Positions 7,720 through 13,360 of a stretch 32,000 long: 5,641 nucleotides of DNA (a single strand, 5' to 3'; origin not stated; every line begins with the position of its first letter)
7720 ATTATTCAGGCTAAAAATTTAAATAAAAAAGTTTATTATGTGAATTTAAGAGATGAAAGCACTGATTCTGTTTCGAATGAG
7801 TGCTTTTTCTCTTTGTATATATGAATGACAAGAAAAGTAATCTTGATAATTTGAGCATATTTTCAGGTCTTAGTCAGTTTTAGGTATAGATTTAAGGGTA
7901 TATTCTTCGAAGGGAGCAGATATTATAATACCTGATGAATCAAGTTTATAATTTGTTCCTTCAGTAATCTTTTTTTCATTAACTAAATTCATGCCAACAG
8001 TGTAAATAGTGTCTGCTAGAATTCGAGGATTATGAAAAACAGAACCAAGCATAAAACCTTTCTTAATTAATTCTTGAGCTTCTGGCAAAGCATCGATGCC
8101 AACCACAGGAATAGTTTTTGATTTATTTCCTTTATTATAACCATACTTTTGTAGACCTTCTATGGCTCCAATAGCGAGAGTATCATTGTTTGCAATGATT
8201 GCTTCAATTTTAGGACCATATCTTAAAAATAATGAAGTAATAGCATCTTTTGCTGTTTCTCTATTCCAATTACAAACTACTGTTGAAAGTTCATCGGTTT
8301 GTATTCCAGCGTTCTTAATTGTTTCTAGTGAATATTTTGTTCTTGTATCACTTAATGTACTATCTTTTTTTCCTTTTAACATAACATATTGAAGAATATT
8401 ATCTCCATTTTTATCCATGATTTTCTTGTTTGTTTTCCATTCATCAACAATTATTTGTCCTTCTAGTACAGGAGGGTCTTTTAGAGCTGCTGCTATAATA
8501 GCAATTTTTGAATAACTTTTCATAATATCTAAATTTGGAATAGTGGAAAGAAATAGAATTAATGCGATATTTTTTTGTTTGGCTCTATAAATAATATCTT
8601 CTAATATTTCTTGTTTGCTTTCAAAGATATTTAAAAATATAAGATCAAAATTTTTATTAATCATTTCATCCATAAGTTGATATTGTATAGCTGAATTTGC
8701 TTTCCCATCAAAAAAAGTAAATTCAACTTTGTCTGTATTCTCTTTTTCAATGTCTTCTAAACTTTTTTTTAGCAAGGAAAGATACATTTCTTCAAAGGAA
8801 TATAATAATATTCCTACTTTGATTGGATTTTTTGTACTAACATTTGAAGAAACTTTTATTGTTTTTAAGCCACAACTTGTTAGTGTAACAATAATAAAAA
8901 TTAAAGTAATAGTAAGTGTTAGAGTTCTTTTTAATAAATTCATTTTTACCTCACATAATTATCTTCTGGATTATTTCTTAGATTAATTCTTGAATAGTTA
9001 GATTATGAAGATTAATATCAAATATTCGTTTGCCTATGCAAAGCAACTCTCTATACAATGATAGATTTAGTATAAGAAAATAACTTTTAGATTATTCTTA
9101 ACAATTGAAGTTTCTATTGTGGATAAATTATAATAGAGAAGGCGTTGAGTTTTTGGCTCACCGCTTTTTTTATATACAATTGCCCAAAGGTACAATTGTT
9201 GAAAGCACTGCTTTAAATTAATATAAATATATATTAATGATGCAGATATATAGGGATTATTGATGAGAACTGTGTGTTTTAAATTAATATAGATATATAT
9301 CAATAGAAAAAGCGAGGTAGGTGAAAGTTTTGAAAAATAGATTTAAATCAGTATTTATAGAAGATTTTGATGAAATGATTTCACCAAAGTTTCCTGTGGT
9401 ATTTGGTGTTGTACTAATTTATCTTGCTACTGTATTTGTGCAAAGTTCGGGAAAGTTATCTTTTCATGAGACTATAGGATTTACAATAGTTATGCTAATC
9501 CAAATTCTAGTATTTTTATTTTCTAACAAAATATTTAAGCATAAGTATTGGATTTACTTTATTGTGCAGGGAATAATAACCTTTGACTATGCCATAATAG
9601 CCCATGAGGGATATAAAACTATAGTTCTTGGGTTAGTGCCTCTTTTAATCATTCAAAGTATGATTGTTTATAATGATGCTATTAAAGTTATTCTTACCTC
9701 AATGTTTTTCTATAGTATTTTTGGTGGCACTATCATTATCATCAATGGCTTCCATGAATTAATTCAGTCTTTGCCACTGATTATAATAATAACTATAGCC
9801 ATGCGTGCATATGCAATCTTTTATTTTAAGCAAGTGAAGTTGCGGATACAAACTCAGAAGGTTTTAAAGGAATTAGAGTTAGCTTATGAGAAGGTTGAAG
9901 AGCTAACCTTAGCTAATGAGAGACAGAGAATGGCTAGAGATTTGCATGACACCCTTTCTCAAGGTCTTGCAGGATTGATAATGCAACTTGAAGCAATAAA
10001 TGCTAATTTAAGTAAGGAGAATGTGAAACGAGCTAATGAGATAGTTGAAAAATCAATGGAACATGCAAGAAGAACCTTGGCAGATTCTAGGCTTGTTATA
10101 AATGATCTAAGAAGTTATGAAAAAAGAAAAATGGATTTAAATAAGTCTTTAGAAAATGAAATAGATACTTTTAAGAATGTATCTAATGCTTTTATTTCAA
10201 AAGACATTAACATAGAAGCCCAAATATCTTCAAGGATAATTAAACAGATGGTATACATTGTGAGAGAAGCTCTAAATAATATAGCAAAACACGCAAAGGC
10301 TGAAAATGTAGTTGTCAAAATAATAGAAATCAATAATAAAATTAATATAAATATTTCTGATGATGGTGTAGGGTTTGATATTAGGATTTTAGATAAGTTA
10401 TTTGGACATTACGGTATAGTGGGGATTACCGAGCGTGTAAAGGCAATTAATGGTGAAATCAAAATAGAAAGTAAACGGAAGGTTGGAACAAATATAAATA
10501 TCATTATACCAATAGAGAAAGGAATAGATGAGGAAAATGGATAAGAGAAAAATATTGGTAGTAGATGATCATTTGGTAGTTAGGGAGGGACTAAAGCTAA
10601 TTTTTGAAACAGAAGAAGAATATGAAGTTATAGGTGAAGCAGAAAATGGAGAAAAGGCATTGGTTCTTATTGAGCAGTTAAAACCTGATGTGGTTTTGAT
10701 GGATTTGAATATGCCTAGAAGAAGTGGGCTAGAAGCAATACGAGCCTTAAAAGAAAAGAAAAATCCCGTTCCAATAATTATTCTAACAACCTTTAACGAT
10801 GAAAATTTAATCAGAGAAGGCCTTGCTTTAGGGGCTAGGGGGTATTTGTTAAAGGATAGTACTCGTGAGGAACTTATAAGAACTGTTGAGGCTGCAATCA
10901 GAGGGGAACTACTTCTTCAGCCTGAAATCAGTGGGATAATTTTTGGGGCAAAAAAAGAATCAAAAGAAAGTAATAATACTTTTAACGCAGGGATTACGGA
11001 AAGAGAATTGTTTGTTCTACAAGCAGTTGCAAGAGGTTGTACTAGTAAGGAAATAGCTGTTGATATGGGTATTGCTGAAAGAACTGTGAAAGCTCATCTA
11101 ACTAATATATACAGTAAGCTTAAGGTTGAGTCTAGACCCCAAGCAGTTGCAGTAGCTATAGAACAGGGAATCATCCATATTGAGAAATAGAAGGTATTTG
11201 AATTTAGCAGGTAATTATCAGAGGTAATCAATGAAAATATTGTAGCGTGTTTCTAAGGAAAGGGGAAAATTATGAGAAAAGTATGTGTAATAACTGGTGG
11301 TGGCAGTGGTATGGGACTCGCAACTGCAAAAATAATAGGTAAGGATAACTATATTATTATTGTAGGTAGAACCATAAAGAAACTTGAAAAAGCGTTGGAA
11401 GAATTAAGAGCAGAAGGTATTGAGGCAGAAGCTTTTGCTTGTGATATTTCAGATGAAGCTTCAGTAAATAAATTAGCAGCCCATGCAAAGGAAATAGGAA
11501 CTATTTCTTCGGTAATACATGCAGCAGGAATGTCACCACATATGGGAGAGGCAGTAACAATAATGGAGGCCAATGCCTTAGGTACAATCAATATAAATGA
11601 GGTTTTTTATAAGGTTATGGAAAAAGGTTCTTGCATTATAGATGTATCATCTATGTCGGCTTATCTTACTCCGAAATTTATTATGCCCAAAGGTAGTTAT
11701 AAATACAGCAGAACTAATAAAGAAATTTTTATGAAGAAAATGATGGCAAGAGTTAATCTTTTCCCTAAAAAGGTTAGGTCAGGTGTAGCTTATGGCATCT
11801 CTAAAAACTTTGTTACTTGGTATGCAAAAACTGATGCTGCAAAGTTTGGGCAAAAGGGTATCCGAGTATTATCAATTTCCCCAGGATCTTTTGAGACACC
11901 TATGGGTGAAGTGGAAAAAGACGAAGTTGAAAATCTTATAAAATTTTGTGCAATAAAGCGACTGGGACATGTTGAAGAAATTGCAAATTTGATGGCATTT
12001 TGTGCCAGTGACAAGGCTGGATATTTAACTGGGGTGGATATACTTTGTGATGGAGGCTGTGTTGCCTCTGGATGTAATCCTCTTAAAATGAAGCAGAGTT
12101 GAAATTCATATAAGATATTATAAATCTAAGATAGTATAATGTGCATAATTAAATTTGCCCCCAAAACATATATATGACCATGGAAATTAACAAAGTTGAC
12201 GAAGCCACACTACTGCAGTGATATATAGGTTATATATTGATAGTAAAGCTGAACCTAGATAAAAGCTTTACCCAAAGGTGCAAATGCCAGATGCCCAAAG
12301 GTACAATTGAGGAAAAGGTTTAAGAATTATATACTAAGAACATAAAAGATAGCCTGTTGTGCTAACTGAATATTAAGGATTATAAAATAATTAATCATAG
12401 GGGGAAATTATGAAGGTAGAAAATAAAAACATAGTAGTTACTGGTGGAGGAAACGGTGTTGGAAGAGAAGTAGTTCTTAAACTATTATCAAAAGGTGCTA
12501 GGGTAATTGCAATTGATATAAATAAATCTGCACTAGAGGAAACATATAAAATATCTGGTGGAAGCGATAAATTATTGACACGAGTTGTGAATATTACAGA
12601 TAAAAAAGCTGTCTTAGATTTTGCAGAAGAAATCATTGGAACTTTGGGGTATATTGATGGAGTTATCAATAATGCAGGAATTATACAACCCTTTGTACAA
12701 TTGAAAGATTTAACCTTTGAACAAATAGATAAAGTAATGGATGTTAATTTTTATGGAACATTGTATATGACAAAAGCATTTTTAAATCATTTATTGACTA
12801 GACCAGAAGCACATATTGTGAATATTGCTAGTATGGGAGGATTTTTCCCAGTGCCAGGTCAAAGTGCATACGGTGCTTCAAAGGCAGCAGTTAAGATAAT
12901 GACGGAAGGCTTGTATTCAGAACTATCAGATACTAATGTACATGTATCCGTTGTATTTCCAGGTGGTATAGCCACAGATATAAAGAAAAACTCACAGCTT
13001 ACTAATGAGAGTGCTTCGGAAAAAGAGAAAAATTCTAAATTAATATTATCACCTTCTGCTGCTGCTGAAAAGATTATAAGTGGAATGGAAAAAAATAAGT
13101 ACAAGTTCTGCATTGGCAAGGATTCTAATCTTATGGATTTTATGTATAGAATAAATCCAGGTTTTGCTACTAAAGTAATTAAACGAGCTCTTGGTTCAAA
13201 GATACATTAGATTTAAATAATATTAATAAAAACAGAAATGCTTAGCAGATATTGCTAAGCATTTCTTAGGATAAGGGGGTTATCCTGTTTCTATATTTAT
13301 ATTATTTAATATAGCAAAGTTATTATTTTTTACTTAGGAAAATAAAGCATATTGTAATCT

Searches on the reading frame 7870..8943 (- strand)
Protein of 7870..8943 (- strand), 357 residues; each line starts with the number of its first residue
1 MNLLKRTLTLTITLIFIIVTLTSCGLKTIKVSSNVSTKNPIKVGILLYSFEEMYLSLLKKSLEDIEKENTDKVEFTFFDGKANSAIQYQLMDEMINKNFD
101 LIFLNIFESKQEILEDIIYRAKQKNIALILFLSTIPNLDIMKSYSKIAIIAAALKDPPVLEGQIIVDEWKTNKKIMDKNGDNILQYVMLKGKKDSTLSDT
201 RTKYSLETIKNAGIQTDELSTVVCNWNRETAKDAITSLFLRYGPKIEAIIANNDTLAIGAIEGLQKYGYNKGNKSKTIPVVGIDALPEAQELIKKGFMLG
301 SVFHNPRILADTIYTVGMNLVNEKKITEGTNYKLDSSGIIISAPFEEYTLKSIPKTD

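Call 81: search_protein_families(library=pfam, proteins=[window:7870-8943:-], max_evalue=0.00001)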
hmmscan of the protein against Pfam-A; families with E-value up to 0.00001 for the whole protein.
window:7870-8943:- (357 aa): 2 families
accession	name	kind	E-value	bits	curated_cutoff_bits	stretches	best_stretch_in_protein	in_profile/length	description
PF13407.12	Peripla_BP_4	-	1.9e-37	129.7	35.1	1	43-325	1-258/258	Periplasmic binding protein domain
PF00532.27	Peripla_BP_1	-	4.3e-10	40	22.2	1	175-290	118-230/281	Periplasmic binding proteins and sugar binding domain of LacI family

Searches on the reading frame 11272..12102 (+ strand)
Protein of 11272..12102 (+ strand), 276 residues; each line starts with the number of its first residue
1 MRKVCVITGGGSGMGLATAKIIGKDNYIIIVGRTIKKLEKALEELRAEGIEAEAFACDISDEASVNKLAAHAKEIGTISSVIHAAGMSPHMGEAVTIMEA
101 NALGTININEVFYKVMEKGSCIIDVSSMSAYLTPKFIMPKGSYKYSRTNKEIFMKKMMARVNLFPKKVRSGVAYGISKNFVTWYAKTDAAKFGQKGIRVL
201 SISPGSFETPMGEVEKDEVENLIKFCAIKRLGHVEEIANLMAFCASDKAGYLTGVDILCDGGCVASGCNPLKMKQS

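Call 81: search_protein_families(library=pfam, proteins=[window:11272-12102:+], max_evalue=0.00001)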
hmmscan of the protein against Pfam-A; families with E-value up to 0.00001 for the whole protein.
window:11272-12102:+ (276 aa): 3 families
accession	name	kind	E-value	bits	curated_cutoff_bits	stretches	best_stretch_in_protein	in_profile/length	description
PF13561.12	adh_short_C2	-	8.9e-31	107.7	27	2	171-262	140-234/236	Enoyl-(Acyl carrier protein) reductase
PF00106.31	adh_short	-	2.2e-25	89.7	26.6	1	3-130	1-139/195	short chain dehydrogenase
PF08659.16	KR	-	8.6e-12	45.8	22.6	1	6-130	4-139/180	KR domain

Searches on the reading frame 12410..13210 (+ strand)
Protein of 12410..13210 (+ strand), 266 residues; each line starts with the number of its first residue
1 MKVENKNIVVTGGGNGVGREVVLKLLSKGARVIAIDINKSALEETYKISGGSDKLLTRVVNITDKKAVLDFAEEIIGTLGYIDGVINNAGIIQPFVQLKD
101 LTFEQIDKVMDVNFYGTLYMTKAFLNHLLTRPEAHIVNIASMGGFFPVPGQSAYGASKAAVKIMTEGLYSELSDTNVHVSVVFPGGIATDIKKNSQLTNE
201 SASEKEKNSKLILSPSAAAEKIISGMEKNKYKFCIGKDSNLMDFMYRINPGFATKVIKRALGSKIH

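Call 81: search_protein_families(library=pfam, proteins=[window:12410-13210:+], max_evalue=0.00001)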
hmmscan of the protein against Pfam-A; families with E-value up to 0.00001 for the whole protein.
window:12410-13210:+ (266 aa): 3 families
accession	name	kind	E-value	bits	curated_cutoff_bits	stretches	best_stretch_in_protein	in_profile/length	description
PF00106.31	adh_short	-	1.3e-51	175.3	26.6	1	6-196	1-191/195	short chain dehydrogenase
PF13561.12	adh_short_C2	-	1.3e-33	116.9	27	1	15-209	6-198/236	Enoyl-(Acyl carrier protein) reductase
PF08659.16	KR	-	2.6e-13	50.7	22.6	1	9-161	4-156/180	KR domain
